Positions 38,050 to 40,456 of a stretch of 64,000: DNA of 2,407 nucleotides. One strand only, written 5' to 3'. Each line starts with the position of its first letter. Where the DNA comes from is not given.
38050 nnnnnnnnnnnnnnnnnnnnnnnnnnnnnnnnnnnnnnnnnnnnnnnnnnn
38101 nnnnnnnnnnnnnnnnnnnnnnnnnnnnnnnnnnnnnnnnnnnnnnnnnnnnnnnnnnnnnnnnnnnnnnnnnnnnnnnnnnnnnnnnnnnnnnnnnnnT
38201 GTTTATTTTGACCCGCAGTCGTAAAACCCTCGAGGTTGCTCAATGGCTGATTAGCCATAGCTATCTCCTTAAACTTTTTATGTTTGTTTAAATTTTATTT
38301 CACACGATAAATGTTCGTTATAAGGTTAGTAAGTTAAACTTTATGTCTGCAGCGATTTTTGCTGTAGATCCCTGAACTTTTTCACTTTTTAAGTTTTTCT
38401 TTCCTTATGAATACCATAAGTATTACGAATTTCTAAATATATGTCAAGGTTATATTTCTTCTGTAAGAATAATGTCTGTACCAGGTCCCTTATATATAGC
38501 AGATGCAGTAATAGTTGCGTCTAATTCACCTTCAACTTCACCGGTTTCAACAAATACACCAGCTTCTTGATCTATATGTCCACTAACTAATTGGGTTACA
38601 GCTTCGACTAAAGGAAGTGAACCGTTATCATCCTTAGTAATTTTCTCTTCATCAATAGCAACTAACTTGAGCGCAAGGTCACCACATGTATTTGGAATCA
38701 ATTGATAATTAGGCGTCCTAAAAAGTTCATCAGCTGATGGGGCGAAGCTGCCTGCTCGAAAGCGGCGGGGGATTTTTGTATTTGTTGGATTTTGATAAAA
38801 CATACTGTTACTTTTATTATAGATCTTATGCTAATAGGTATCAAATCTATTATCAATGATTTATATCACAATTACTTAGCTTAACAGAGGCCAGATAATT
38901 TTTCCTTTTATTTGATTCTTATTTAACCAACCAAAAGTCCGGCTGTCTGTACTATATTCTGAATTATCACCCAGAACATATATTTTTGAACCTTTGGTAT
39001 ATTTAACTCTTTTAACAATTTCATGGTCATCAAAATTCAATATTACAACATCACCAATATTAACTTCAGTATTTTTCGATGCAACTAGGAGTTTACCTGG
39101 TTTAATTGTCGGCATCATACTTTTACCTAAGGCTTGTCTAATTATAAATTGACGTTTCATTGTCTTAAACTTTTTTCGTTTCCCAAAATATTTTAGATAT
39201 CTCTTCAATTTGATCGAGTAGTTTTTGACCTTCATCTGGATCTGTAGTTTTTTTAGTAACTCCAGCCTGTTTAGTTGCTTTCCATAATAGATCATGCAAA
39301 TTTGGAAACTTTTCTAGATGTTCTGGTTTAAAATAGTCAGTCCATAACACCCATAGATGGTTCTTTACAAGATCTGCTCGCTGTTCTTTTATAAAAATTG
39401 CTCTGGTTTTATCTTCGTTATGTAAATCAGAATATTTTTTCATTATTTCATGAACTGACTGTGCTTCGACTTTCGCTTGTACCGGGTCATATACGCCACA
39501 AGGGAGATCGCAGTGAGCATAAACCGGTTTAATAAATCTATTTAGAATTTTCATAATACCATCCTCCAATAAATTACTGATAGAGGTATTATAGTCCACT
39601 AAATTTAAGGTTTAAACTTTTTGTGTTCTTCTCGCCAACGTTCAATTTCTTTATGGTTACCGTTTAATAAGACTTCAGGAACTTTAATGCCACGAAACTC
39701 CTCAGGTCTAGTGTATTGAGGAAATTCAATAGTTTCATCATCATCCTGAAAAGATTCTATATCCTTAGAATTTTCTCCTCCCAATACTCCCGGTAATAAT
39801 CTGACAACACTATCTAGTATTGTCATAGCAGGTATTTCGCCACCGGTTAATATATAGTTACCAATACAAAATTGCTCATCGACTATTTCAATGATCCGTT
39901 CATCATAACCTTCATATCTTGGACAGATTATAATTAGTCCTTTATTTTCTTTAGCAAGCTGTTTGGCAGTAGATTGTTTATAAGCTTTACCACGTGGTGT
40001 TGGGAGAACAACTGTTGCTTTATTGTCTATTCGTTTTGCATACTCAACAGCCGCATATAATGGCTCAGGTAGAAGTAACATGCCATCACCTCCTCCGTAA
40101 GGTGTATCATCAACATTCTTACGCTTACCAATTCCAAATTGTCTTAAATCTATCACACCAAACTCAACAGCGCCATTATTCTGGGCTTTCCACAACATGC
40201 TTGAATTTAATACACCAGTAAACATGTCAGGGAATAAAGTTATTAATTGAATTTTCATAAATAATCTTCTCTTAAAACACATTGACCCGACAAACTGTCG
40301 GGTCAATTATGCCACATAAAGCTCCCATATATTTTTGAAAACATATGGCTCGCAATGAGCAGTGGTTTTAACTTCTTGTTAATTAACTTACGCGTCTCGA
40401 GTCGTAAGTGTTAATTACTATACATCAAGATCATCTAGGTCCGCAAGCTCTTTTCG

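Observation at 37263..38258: Sortase-fold protein that keeps the TC cysteine but lacks the catalytic His and Arg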

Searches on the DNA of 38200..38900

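Call 70: search_rna_families(source=window, start=38200, end=38900, threshold=evalue, max_evalue=10, show_alignments=3)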
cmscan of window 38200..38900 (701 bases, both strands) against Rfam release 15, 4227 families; matches with E-value up to 10: 4.
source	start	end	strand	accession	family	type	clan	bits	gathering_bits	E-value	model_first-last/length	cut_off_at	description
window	38287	38377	+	RF01204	snR65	Gene; snRNA; snoRNA; HACA-box;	-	25.4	40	1.9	1-100/100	no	Small nucleolar RNA snR65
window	38391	38425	+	RF00202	snoR66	Gene; snRNA; snoRNA; CD-box;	-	16.6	43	1.8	31-65/76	no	Small nucleolar RNA R66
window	38589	38700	+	RF01627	ceN36-1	Gene; snRNA; snoRNA; HACA-box;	-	14.4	48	8.9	1-130/130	no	Nematode snoRNA ceN36-1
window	38361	38411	+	RF01155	snoR101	Gene; snRNA; snoRNA; CD-box;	-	12.8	40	8.5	1-66/66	no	Small nucleolar RNA snoR101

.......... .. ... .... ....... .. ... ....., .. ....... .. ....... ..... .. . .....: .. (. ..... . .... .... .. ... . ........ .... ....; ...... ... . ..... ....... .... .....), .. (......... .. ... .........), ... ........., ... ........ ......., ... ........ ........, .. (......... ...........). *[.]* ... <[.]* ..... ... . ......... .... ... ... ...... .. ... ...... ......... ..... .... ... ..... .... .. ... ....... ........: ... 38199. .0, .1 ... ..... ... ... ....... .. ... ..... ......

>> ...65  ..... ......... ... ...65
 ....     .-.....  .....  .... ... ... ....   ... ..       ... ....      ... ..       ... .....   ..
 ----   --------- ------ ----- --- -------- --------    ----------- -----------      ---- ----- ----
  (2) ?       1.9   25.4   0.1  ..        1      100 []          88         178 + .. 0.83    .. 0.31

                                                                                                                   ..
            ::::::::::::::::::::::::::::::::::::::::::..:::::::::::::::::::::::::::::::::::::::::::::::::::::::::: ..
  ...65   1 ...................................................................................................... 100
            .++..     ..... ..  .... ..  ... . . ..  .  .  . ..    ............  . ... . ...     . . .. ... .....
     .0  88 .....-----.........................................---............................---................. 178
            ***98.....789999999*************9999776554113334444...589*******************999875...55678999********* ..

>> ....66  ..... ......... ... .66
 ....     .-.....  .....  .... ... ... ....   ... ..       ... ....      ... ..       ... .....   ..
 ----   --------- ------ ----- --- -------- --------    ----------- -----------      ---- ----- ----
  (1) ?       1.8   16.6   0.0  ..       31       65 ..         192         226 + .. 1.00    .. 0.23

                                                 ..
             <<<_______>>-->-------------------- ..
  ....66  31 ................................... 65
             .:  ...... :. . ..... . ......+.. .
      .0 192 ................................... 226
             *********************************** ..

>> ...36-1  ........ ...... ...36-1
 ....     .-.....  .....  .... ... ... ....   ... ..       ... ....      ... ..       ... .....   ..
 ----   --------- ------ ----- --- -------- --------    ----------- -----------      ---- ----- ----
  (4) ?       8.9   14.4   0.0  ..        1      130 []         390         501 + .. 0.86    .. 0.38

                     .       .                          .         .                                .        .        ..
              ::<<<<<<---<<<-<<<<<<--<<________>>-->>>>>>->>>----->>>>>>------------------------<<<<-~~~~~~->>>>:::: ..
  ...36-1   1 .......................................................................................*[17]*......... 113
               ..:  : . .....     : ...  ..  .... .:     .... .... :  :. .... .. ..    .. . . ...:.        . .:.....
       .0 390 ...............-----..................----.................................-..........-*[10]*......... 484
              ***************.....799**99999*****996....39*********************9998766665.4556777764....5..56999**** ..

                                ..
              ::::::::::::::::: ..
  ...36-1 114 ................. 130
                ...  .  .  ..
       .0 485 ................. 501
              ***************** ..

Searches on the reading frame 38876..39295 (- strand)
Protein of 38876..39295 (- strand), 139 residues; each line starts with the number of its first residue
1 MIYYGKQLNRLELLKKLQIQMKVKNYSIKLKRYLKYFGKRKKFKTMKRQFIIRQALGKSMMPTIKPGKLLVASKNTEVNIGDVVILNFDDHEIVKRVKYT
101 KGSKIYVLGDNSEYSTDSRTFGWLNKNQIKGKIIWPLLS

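Call 40: search_protein_families(library=pfam, proteins=[window:38876-39295:-], max_evalue=0.01)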
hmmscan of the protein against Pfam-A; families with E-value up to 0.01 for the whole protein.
window:38876-39295:- (139 aa): 2 families
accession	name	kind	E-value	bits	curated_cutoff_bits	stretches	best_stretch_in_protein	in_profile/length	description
PF10502.14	Peptidase_S26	-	1.2e-13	51.9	22.9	2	104-136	134-166/168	Signal peptidase, peptidase S26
PF00717.28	Peptidase_S24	-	6.9e-12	45.5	23.3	1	42-132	27-114/116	Peptidase S24-like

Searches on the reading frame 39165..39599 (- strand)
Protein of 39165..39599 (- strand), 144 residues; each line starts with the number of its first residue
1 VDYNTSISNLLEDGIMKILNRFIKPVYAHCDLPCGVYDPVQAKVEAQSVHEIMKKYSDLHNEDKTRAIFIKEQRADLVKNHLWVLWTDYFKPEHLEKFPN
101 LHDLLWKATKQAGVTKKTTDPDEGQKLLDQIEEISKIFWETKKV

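Call 40: search_protein_families(library=pfam, proteins=[window:39165-39599:-], max_evalue=0.01)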
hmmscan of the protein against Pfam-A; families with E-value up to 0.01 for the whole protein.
window:39165-39599:- (144 aa): 1 family
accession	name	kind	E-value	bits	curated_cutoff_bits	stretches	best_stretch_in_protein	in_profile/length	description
PF09055.16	Sod_Ni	-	6.4e-44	150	25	1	26-142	3-127/127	Nickel-containing superoxide dismutase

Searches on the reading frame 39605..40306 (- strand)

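Call 40: search_protein_families(library=pfam, proteins=[window:39605-40306:-], max_evalue=0.01)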
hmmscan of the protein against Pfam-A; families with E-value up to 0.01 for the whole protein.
window:39605-40306:- (233 aa): 1 family
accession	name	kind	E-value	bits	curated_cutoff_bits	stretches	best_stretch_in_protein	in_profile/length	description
PF01746.26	tRNA_m1G_MT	-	2.4e-53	181.2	27.3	1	40-229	3-186/195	tRNA (Guanine-1)-methyltransferase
